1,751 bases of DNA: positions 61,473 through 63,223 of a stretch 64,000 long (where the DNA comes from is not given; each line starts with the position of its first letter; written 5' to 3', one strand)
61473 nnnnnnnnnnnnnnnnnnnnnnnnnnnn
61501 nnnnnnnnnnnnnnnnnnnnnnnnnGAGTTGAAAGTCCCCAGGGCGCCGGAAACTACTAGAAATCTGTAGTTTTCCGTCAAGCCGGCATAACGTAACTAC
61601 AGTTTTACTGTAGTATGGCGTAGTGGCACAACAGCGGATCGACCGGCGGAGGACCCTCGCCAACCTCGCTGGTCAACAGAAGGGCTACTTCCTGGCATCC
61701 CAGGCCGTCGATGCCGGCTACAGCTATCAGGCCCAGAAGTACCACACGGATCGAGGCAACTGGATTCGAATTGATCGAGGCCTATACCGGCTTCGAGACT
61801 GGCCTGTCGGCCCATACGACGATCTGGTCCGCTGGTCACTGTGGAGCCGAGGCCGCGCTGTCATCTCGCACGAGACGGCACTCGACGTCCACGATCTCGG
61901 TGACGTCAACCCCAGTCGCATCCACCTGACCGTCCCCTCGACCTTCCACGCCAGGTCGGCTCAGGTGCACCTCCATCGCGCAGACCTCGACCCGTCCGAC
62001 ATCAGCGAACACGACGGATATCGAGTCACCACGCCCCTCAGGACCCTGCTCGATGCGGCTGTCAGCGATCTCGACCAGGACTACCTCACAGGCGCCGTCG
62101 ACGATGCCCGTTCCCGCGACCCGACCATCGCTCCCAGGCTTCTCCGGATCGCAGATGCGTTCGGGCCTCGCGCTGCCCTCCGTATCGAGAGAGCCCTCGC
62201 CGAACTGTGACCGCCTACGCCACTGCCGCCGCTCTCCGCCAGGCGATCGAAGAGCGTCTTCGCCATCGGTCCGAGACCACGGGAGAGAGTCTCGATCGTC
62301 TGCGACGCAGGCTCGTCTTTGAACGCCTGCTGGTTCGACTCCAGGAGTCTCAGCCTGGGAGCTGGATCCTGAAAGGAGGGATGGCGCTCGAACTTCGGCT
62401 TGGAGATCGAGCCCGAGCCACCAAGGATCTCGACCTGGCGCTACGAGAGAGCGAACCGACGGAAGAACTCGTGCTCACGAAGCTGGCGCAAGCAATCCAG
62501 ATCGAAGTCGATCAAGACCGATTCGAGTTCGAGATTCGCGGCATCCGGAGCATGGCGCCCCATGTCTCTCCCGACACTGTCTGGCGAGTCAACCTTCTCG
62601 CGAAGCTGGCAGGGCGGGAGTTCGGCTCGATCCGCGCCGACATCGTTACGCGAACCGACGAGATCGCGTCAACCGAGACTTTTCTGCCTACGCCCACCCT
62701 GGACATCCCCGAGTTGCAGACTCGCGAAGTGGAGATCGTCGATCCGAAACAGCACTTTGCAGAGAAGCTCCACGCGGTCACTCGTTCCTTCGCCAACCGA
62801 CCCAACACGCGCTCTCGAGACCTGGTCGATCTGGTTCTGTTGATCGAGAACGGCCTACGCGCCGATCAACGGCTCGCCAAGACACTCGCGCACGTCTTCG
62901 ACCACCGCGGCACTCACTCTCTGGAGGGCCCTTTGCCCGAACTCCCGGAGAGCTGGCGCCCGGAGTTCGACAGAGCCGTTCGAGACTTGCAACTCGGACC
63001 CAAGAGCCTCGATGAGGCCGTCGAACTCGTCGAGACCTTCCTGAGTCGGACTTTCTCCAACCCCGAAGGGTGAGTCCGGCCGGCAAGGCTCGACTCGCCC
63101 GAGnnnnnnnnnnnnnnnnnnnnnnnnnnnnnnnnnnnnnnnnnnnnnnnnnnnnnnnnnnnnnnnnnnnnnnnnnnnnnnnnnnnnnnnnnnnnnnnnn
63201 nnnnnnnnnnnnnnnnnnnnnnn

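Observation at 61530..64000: AbiEi/AbiEii toxin-antitoxin module with operator-like inverted repeats at the edge of a low-GC defence or mobile region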

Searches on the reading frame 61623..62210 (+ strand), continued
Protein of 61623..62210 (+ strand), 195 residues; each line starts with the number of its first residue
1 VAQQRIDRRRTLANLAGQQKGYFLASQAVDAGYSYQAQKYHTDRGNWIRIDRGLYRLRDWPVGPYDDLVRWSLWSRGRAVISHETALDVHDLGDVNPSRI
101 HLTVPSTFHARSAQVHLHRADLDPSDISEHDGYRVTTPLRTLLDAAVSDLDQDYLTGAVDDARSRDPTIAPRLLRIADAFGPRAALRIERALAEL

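Call 64: search_dna_similar(query=window:61623-62210:+, collection=plasmids, mode=protein, max_rows=12)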
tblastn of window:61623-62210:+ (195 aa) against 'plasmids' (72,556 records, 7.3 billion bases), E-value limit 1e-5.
Records with a match: 59; places in all: 59; records where one place covers at least 80% of the query: 33.
Best place of each record, by identity: <60% 59.
By first word of the organism name: Rhodococcus 29; Streptomyces 10; Thermus 6; Deinococcus 2; Nocardia 2; Mycobacterium 2; Corynebacterium 2; Neochlamydia 1; Simkania 1; Kitasatospora 1; and 3 more.
By predicted mobility (MOB-suite, as given by PLSDB): non-mobilizable 35; mobilizable 22; conjugative 2.
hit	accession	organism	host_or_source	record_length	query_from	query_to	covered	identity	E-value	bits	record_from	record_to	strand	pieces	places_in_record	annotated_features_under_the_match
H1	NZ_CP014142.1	Thermus parvatiensis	-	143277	5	173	87%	44.3%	7e-28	116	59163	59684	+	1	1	type IV toxin-antitoxin system AbiEi family antitoxin ...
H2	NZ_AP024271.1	Thermus thermophilus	-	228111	5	173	87%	44.3%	7e-28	116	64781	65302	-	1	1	type IV toxin-antitoxin system AbiEi family antitoxin ...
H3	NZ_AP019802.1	Thermus thermophilus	-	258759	5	173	87%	44.3%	7e-28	116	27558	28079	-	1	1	type IV toxin-antitoxin system AbiEi family antitoxin ...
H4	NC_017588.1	Thermus thermophilus JL-18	-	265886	5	173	87%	43.7%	1e-26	113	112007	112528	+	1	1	type IV toxin-antitoxin system AbiEi family antitoxin ...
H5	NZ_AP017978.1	Neochlamydia sp. S13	-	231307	12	165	79%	44.5%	2e-23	133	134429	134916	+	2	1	hypothetical protein | type IV toxin-antitoxin system AbiEi family antitoxin ...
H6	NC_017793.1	Deinococcus gobiensis I-0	-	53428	6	165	82%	42.2%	3e-31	125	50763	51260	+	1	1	type IV toxin-antitoxin system AbiEi family antitoxin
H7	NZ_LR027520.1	Thermus thermophilus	-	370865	32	173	73%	46.3%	9e-24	104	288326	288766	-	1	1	hypothetical protein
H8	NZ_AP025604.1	Thermus thermophilus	-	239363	32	173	73%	46.3%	9e-24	104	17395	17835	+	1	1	hypothetical protein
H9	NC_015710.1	Simkania negevensis Z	-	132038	9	165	81%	41.6%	1e-31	127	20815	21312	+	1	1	type IV toxin-antitoxin system AbiEi family antitoxin ...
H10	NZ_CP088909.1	Rhodococcus qingshengii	cell culture,forest soil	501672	7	166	82%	39.9%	2e-20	95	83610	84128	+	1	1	type IV toxin-antitoxin system AbiEi family antitoxin ...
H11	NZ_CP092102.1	Rhodococcus qingshengii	soil,petroleum-contaminated soil, ...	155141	7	162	80%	40.2%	3e-18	89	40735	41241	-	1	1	type IV toxin-antitoxin system AbiEi family antitoxin ...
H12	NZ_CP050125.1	Rhodococcus erythropolis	pure culture,petroleum-contaminated soil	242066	7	162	80%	40.2%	3e-18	89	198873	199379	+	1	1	type IV toxin-antitoxin system AbiEi family antitoxin ...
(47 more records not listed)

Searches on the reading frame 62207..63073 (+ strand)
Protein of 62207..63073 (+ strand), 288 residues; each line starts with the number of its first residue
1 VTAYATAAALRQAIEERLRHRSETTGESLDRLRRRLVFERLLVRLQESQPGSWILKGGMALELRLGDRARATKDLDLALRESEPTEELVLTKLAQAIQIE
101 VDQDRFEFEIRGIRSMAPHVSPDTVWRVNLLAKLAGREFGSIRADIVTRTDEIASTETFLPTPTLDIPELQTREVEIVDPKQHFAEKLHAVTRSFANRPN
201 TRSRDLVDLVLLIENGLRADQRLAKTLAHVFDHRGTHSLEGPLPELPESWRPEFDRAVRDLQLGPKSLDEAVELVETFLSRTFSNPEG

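Call 3: search_protein_families(library=pfam, proteins=[window:62207-63073:+], max_evalue=0.1)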
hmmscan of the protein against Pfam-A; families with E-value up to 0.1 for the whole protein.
window:62207-63073:+ (288 aa): 2 families
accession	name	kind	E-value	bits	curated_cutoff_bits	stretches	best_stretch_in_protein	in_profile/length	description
PF08843.17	AbiEii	-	3.7e-31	109.3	22.5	1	40-272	1-236/238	Nucleotidyl transferase AbiEii toxin, Type IV TA system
PF10706.15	Aminoglyc_resit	-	0.00041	21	21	1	47-111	10-73/149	Aminoglycoside-2''-adenylyltransferase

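Call 4: search_protein_families(library=ncbifam, proteins=[window:62207-63073:+], max_evalue=0.1)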
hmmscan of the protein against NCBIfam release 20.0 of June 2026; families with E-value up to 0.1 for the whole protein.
window:62207-63073:+ (288 aa): 0 families

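Call 5: search_protein_families(library=padloc, proteins=[window:62207-63073:+], max_evalue=0.1)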
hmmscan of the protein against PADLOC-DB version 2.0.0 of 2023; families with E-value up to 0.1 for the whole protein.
window:62207-63073:+ (288 aa): 25 families
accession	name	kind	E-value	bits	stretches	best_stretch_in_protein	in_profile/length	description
PDLC02291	AbiEii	-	3.2e-74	248.1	1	2-284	7-269/310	AbiEii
PDLC02314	AbiEii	-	2.8e-42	143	1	3-282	2-272/290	AbiEii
PDLC02295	AbiEii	-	2.1e-32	110.5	1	12-281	4-257/261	AbiEii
PDLC02288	AbiEii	-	8.6e-30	101.6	1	12-280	11-272/294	AbiEii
PDLC02329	AbiEii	-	1.3e-25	88.3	1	3-279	6-273/294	AbiEii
PDLC02301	AbiEii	-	2e-24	84.7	1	45-281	56-287/291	AbiEii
PDLC02312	AbiEii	-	1.8e-18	64.6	1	12-240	10-233/299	AbiEii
PDLC02326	AbiEii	-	1.8e-11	42.2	1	14-111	7-103/133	AbiEii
PDLC02325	AbiEii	-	1.4e-09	36.4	1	184-281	7-97/102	AbiEii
PDLC02319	AbiEii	-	1.5e-08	32.7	1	43-236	7-186/241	AbiEii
PDLC02327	AbiEii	-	1.9e-08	32.2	1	12-98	6-83/166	AbiEii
PDLC02323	AbiEii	-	3.4e-07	28.1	1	39-225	26-196/248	AbiEii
PDLC02300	AbiEii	-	3.5e-07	28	1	33-235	20-213/259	AbiEii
PDLC02292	AbiEii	-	5.5e-06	24.4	1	42-238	38-231/283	AbiEii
PDLC02306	AbiEii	-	6e-06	24.1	1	51-229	39-221/280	AbiEii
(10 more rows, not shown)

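Call 10: search_solved_structures(query=window:62207-63073:+, max_evalue=1, show_alignments=2)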
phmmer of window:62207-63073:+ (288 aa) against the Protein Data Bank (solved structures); distinct sequences matched with E-value up to 1: 3.
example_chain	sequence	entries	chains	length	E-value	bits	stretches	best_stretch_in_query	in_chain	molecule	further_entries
4r7s_A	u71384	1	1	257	0.0021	21.1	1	38-107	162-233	Tetratricopeptide repeat protein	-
9hlo_B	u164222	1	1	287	0.0041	20.1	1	22-212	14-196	Abortive infection protein AbiGII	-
6cnz_A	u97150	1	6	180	0.086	15.8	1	219-261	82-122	Chorismate mutase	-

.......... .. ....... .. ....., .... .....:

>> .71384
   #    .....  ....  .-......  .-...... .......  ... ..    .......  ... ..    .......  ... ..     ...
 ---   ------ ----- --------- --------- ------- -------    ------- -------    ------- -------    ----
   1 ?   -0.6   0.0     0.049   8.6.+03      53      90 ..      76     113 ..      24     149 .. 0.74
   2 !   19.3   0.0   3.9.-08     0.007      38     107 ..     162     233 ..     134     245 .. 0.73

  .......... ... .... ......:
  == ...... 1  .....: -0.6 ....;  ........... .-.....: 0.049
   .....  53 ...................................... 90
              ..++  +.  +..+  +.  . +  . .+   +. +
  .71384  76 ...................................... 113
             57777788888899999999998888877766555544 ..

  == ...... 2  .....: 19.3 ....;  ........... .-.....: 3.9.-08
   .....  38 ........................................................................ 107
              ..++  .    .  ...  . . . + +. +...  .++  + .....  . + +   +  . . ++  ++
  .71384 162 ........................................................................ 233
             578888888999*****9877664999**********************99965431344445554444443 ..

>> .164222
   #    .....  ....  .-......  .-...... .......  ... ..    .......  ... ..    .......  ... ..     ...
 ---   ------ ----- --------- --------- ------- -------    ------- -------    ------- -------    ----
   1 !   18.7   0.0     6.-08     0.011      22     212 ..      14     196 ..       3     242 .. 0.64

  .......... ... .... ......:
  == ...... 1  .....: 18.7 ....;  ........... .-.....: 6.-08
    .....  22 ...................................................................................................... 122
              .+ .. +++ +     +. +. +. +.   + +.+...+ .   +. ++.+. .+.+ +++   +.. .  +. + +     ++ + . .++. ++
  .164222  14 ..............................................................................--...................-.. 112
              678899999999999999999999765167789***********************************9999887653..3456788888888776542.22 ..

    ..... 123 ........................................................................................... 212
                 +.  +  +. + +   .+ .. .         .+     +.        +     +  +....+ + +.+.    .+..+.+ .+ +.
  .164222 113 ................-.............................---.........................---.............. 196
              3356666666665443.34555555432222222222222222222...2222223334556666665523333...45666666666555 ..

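Call 12: find_encoding_contigs(protein=window:62207-63073:+, flank=10000, max_places=6)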
Protein window:62207-63073:+ (288 aa): no gene with exactly this product is on record in the collection.

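Call 16: list_cluster_members(proteins=[P0001, window:62207-63073:+])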
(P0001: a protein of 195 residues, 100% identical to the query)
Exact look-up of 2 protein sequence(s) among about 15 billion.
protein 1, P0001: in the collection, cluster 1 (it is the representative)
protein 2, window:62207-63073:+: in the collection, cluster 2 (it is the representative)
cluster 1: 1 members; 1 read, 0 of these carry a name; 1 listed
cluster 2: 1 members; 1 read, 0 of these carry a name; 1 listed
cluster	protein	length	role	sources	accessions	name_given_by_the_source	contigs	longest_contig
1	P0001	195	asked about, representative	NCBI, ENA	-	-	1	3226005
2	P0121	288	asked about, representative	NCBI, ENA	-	-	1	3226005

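Call 38: search_solved_structures(query=A2, max_evalue=0.01, show_alignments=3)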
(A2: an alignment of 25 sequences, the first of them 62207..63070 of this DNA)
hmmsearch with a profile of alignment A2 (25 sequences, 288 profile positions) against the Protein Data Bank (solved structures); distinct sequences matched with E-value up to 0.01: 10.
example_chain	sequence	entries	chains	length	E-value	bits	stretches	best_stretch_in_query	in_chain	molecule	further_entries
6y5u_A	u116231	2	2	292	3.6e-27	98.8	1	3-283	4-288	Rv1045 | Nucleotidyl transferase AbiEii/AbiGii toxin family protein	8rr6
7c48_A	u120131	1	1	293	3.6e-27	98.8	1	3-283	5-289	Rv1045 toxin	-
6j7q_A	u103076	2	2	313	4.3e-27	98.5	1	3-283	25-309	guanylyltransferase-like toxin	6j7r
6j7s_A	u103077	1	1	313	4.5e-27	98.4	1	3-283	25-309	guanylyltransferase-like toxin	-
6j7o_A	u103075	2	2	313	5.8e-27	98.1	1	3-283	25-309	guanylyltransferase-like toxin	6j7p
7c46_A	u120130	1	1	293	7.6e-26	94.4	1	3-283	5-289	Rv1045 toxin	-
6j7n_A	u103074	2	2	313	8.7e-26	94.2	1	3-283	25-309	guanylyltransferase-like toxin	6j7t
8xhr_A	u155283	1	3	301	1e-25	94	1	3-283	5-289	Nucleotidyl transferase AbiEii/AbiGii toxin family protein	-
9hlo_B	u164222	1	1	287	5.2e-11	45.7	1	18-237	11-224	Abortive infection protein AbiGII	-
9ugr_A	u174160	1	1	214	0.00052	22.8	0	220-280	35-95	Syn-F4-Link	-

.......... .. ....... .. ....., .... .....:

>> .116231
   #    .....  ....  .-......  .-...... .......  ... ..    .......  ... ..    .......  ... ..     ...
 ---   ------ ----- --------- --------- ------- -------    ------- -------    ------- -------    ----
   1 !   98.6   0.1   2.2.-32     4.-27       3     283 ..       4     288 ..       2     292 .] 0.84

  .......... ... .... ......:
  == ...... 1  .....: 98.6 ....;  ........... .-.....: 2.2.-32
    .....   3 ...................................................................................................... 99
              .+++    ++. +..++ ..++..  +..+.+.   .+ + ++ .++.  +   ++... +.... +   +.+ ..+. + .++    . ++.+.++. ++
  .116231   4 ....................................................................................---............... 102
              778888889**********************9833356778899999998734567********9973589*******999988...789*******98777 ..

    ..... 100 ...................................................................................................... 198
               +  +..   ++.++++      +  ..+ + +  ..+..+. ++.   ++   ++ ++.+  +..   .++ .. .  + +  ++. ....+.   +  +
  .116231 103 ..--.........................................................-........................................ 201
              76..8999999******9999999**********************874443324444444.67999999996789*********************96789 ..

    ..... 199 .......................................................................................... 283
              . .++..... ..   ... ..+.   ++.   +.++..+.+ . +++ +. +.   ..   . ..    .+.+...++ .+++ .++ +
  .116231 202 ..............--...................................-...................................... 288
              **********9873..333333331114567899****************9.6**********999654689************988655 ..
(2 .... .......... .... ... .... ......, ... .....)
